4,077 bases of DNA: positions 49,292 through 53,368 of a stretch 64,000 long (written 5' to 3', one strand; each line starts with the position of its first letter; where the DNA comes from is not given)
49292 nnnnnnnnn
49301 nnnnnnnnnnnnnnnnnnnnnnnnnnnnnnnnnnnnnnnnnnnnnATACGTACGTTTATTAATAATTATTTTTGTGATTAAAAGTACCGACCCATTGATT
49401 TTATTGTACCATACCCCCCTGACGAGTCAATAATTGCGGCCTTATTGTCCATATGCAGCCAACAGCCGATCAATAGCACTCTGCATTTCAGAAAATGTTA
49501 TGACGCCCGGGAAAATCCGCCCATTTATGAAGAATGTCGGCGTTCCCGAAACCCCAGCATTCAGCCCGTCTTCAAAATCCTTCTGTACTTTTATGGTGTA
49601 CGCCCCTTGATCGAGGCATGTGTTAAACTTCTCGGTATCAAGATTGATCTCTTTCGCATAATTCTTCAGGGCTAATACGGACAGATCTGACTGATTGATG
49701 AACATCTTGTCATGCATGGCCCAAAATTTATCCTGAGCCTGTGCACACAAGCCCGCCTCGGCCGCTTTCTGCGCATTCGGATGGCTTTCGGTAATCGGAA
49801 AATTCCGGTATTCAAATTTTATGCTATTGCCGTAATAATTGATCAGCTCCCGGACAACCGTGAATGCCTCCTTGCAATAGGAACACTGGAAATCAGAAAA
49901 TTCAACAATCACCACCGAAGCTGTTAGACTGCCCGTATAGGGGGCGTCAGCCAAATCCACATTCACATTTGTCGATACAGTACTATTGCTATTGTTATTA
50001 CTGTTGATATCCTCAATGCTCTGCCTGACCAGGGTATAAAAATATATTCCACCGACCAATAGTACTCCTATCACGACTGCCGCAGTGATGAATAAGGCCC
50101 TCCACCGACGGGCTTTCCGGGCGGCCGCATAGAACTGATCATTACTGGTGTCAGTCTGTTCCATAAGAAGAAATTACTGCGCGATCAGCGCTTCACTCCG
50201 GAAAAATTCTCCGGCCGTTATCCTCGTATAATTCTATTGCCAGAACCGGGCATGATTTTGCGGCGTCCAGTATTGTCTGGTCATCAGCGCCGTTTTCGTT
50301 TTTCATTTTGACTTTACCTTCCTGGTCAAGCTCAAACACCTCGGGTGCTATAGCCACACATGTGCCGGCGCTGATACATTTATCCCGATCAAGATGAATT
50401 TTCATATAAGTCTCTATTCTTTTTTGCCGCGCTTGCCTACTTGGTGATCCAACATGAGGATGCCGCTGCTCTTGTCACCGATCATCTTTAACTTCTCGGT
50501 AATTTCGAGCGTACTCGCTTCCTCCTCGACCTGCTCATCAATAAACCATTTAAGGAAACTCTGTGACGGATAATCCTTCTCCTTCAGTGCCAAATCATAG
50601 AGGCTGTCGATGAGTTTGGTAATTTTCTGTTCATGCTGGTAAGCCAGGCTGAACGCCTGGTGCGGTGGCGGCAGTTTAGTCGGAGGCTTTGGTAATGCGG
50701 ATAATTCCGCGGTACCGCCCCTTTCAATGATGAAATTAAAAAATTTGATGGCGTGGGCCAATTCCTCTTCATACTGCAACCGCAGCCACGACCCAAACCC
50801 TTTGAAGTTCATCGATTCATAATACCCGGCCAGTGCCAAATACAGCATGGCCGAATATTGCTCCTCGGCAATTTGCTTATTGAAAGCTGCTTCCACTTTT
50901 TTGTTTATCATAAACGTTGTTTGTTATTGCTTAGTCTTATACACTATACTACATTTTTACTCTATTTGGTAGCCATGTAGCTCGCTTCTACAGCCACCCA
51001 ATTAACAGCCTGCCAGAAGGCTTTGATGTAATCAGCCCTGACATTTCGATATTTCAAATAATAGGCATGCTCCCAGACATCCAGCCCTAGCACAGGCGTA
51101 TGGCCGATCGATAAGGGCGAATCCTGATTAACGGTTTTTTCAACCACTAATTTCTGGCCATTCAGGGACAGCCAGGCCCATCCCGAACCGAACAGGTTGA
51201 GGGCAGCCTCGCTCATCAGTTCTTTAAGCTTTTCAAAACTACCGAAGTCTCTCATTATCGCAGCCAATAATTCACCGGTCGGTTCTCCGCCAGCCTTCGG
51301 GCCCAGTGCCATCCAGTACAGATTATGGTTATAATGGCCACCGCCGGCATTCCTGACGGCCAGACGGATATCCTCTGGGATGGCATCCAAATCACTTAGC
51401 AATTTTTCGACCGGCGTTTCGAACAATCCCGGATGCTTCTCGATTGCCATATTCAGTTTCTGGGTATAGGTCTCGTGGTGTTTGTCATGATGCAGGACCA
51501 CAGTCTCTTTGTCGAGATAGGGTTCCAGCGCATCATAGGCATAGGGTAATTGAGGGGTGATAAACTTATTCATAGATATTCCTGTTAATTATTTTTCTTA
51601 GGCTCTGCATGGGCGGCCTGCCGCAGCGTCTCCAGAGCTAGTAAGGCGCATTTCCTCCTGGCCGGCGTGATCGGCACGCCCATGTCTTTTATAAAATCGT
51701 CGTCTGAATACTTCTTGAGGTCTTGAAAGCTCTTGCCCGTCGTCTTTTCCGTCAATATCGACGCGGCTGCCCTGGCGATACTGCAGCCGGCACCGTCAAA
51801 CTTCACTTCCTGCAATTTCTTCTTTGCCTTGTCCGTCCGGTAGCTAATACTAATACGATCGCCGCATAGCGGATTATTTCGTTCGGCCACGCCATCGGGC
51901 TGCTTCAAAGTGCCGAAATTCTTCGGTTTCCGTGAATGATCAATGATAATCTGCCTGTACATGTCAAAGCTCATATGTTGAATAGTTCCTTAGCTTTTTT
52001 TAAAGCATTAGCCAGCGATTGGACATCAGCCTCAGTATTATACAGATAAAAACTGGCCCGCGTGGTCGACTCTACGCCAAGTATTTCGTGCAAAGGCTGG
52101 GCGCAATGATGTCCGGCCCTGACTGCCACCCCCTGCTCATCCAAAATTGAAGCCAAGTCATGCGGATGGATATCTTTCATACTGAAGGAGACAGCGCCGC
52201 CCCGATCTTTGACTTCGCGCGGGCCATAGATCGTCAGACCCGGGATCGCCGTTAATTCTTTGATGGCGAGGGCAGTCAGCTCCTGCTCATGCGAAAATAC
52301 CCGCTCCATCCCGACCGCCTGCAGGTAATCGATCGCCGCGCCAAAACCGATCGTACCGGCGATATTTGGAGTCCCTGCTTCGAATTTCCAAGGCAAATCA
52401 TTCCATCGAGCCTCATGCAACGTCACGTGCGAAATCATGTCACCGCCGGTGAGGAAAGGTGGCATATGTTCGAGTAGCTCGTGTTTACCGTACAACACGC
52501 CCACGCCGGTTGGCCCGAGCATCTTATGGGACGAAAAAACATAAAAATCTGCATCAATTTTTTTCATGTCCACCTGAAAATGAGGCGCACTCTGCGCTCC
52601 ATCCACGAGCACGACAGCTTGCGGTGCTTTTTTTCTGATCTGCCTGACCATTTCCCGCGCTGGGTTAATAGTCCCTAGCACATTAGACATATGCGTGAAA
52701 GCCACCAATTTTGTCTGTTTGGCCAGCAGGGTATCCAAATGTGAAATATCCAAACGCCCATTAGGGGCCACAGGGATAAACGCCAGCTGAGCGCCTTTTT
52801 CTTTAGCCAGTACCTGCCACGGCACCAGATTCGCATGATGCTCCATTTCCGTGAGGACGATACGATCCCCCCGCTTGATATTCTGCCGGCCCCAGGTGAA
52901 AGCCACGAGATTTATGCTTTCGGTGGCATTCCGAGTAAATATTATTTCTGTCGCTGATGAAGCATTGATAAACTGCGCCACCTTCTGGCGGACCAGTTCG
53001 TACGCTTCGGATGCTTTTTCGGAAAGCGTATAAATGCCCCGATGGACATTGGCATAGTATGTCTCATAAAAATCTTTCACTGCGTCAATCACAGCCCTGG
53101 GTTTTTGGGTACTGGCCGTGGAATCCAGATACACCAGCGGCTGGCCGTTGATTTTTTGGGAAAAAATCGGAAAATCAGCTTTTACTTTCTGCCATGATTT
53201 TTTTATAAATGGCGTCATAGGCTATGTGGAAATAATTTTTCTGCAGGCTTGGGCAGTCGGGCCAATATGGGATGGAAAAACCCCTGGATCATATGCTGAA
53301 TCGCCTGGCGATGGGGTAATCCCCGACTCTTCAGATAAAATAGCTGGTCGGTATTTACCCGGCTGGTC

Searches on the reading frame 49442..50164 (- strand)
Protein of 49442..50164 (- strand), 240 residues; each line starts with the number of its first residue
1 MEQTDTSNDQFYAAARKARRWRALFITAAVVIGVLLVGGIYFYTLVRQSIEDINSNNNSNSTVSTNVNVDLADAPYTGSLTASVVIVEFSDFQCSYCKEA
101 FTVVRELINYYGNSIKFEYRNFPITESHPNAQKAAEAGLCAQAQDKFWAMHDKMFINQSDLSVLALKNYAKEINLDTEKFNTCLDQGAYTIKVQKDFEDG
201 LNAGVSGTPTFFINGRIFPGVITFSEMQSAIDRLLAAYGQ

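Call 58: search_protein_families(library=pfam, proteins=[window:49442-50164:-], max_evalue=0.0001)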
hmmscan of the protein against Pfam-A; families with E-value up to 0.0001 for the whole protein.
window:49442-50164:- (240 aa): 3 families
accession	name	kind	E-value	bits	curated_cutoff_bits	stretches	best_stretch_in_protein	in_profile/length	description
PF13462.12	Thioredoxin_4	-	3.6e-30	105.7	23.2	1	75-232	6-164/165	Thioredoxin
PF01323.26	DSBA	-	1.5e-20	74.3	25.6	1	85-231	1-190/191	DSBA-like thioredoxin domain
PF13098.12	Thioredoxin_2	-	8.6e-05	23.3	27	0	84-229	7-102/104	Thioredoxin-like domain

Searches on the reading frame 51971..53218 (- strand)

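Call 58: search_protein_families(library=pfam, proteins=[window:51971-53218:-], max_evalue=0.0001)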
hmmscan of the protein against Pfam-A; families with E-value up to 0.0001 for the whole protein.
window:51971-53218:- (415 aa): 1 family
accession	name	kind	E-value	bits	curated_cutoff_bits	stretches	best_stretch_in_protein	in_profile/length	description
PF00266.25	Aminotran_5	-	3.3e-155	517.1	21.5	1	29-402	1-371/371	Aminotransferase class-V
